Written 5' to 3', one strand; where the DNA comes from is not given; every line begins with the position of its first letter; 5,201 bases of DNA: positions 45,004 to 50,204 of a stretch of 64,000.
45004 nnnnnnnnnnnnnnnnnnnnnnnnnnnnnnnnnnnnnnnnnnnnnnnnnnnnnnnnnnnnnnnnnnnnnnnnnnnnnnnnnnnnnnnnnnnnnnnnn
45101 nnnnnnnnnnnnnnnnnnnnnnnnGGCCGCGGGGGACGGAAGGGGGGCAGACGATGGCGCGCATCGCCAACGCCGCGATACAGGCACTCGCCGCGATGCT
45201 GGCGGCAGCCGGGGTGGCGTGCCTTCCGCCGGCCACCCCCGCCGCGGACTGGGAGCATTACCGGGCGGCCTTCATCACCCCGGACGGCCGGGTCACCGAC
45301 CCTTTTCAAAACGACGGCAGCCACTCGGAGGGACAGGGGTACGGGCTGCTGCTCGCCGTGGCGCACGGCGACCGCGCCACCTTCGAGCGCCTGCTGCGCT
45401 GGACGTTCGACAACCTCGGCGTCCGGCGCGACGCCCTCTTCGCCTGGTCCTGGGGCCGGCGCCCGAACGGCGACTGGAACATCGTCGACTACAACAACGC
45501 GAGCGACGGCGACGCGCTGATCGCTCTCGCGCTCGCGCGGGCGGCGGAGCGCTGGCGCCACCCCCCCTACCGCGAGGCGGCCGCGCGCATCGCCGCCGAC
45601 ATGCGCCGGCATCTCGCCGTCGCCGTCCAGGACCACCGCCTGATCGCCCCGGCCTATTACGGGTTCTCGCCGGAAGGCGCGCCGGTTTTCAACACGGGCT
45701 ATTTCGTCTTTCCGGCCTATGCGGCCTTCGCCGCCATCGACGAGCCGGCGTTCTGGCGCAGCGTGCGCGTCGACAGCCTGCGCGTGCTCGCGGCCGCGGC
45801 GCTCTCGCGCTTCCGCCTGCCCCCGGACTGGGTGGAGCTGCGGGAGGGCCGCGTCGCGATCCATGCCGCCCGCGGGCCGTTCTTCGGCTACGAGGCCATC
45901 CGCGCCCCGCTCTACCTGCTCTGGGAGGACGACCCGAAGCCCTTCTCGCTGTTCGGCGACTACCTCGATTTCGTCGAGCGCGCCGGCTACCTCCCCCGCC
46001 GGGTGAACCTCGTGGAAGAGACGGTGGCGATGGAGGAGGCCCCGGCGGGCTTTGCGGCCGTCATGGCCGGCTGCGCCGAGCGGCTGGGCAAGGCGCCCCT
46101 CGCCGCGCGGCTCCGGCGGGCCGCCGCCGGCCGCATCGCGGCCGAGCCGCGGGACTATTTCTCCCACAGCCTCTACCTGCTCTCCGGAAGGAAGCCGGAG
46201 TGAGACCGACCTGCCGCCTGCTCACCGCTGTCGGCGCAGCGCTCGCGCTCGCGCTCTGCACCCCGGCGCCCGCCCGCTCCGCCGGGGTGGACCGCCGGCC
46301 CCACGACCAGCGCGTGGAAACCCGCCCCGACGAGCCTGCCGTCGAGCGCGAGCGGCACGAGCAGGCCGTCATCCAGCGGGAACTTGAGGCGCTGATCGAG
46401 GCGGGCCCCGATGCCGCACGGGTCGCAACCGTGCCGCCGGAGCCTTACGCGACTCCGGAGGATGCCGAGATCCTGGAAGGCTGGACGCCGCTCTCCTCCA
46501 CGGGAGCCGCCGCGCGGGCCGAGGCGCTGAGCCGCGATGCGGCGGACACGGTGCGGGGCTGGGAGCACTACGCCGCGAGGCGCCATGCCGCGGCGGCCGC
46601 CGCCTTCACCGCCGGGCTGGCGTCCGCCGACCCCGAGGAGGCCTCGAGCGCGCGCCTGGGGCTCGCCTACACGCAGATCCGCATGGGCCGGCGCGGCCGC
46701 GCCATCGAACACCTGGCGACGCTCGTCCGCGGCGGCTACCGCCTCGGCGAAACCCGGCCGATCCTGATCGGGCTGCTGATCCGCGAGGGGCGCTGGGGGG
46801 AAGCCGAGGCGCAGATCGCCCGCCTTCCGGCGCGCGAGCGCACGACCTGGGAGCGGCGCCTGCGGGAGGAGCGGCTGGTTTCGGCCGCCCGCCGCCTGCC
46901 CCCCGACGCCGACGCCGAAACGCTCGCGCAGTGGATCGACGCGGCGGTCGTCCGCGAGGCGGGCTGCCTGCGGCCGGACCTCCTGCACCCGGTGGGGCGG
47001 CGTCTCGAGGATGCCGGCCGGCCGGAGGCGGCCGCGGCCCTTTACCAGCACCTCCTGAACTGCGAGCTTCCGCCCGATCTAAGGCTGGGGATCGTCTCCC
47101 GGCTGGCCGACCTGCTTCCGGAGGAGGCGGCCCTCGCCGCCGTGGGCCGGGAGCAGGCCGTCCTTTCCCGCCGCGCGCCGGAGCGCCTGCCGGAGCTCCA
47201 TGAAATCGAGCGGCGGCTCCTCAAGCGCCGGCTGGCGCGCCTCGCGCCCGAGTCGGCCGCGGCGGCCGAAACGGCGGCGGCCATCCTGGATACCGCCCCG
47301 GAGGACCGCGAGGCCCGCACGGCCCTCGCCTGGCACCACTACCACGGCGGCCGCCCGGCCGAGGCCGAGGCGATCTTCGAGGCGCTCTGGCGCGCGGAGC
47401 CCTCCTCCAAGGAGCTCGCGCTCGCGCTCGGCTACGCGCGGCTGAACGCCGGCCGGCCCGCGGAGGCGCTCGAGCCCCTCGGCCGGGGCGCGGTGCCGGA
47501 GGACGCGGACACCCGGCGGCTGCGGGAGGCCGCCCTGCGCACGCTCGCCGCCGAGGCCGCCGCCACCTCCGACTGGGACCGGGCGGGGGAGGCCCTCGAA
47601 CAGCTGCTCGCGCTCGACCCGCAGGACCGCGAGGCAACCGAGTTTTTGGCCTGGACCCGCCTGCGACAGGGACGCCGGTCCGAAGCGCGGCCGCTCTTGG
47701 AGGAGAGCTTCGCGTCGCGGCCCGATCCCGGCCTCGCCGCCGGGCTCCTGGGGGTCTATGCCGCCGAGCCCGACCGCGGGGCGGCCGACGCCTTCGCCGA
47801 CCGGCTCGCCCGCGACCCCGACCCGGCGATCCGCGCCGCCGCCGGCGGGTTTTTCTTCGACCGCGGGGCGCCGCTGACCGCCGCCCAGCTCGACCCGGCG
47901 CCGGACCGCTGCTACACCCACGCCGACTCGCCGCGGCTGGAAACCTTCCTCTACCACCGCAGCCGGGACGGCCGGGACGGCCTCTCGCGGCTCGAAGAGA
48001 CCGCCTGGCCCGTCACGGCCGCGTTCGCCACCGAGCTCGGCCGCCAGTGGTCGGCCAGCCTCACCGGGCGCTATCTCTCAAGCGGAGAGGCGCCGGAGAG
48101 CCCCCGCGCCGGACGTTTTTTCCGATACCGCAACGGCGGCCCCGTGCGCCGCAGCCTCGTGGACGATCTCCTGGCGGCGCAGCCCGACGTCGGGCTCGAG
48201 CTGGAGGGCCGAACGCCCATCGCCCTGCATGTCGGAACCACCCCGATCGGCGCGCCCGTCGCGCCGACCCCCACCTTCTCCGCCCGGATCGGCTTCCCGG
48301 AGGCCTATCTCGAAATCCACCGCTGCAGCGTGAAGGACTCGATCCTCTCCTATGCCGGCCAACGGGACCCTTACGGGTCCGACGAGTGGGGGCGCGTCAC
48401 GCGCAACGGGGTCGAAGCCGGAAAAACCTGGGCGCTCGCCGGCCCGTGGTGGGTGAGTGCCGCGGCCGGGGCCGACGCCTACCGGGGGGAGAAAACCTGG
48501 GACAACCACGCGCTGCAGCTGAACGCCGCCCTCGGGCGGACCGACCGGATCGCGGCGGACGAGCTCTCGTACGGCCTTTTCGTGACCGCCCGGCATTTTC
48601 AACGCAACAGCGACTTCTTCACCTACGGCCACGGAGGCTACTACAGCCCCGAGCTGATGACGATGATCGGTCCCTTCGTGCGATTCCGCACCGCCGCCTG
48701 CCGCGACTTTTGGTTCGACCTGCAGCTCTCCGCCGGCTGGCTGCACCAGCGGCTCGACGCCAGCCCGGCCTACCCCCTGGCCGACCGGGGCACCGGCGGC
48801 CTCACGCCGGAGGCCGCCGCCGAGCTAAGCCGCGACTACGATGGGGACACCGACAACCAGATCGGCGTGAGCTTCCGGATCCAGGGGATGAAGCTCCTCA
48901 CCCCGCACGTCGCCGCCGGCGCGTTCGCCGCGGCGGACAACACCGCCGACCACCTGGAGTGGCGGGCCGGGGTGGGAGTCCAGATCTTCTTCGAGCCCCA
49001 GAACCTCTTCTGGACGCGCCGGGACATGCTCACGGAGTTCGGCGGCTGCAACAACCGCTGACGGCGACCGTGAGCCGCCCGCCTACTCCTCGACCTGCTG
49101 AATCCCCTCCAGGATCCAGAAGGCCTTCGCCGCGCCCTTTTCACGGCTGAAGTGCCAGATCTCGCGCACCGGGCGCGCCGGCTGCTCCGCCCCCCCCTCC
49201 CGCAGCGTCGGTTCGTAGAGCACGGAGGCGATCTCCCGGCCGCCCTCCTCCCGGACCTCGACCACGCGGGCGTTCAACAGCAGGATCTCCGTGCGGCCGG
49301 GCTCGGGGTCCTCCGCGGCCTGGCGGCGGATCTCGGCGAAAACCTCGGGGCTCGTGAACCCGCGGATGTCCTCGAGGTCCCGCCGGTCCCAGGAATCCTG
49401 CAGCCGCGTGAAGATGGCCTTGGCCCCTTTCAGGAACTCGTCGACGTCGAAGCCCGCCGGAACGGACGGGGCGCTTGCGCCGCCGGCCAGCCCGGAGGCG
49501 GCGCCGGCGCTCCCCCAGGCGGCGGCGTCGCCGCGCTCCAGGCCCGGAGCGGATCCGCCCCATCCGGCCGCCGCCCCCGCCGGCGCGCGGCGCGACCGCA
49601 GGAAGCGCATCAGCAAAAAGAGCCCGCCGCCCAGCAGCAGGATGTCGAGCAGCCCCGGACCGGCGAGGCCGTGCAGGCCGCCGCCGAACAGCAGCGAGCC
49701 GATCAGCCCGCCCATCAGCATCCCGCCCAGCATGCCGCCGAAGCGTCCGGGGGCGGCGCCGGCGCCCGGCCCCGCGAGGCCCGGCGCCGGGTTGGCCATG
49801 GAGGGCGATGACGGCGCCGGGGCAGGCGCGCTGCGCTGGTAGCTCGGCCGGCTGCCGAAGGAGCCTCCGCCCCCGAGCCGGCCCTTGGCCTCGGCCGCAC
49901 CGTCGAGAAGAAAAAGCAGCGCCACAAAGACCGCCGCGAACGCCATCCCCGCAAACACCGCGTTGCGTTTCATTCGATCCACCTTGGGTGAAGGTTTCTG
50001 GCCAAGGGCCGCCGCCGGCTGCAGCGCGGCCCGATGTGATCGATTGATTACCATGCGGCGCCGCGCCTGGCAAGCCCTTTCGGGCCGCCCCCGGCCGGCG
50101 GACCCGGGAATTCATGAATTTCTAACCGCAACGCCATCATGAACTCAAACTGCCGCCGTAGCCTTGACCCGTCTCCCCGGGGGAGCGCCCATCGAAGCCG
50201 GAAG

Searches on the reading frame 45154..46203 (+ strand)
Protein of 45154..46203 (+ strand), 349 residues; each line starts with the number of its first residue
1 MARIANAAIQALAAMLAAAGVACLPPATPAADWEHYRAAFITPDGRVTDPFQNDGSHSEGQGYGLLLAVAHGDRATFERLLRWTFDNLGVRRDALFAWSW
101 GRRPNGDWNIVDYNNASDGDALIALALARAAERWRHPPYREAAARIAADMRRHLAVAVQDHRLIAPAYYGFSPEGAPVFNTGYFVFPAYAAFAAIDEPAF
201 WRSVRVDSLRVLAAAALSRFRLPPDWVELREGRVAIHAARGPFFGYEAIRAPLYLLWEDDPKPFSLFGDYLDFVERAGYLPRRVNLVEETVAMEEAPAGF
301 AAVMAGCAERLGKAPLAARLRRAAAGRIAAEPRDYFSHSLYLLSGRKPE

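Call 8: search_protein_families(library=pfam, proteins=[window:45154-46203:+], max_evalue=0.0001)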
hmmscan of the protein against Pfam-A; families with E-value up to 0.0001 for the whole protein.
window:45154-46203:+ (349 aa): 1 family
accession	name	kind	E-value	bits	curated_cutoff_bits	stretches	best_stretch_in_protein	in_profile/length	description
PF01270.23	Glyco_hydro_8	-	1.8e-51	175.7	24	1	25-343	26-334/341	Glycosyl hydrolases family 8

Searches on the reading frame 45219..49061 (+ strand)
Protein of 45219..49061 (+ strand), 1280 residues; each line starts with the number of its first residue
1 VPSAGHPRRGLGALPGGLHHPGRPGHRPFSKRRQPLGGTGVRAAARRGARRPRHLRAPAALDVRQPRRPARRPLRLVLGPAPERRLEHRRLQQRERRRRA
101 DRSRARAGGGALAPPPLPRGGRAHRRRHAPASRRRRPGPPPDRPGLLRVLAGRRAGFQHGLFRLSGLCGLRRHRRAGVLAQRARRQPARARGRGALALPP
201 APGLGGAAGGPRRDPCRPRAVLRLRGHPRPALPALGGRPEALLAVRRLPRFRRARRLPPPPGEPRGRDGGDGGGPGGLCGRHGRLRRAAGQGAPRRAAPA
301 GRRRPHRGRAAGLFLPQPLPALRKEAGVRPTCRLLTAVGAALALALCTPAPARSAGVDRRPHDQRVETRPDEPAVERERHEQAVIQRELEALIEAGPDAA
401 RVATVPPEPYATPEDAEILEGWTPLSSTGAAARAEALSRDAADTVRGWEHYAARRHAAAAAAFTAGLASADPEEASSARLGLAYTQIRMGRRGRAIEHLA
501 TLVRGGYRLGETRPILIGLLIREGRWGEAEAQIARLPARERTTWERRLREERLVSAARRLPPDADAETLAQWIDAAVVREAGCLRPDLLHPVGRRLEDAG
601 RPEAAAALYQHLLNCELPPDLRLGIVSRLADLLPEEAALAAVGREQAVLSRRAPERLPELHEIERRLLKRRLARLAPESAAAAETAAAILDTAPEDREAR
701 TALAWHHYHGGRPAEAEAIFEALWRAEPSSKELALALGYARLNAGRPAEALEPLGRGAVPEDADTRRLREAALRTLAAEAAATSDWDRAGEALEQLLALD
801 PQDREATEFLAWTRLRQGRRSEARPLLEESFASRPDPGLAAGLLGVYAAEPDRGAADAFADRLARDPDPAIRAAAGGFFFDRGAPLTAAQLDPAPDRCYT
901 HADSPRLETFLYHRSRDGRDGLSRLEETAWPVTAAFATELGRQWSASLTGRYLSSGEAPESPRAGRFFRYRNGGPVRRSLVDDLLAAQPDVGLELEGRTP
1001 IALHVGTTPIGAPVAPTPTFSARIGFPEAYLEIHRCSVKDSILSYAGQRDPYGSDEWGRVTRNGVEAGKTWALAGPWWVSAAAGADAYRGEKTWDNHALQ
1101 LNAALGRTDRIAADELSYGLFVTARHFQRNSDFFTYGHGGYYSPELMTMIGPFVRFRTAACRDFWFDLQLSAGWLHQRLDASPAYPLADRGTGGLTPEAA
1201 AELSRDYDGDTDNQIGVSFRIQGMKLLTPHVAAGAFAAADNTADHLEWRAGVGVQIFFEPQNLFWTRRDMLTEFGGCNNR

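Call 34: search_protein_families(library=pfam, proteins=[window:45219-49061:+], max_evalue=0.0001)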
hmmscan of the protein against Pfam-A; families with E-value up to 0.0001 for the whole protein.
window:45219-49061:+ (1280 aa): 3 families
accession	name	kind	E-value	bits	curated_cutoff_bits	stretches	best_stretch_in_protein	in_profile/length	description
PF05420.17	BCSC_C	-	2.7e-50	171.9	23.5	1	923-1258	1-335/336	Cellulose synthase operon protein C C-terminus (BCSC_C)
PF14559.12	TPR_19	-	3.2e-16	59.8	25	1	782-843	3-64/68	Tetratricopeptide repeat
PF13432.12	TPR_16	-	3.7e-08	34.1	32.7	0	711-763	11-62/65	Tetratricopeptide repeat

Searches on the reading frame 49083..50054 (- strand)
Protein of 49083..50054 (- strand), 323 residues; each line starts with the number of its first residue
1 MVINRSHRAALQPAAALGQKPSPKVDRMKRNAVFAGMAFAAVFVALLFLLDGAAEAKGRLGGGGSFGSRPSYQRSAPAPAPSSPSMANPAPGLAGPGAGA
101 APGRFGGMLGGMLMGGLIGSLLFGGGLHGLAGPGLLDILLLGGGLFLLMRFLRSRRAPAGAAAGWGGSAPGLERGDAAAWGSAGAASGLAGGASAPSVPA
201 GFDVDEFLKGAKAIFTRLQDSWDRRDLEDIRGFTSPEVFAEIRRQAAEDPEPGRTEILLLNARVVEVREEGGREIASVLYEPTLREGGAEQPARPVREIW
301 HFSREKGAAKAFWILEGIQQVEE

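Call 34: search_protein_families(library=pfam, proteins=[window:49083-50054:-], max_evalue=0.0001)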
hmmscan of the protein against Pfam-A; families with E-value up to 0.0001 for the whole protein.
window:49083-50054:- (323 aa): 1 family
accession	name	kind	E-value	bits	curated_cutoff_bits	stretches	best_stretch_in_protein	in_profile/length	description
PF04280.21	Tim44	-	1e-16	61.8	29.6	1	194-320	7-147/147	Tim44-like domain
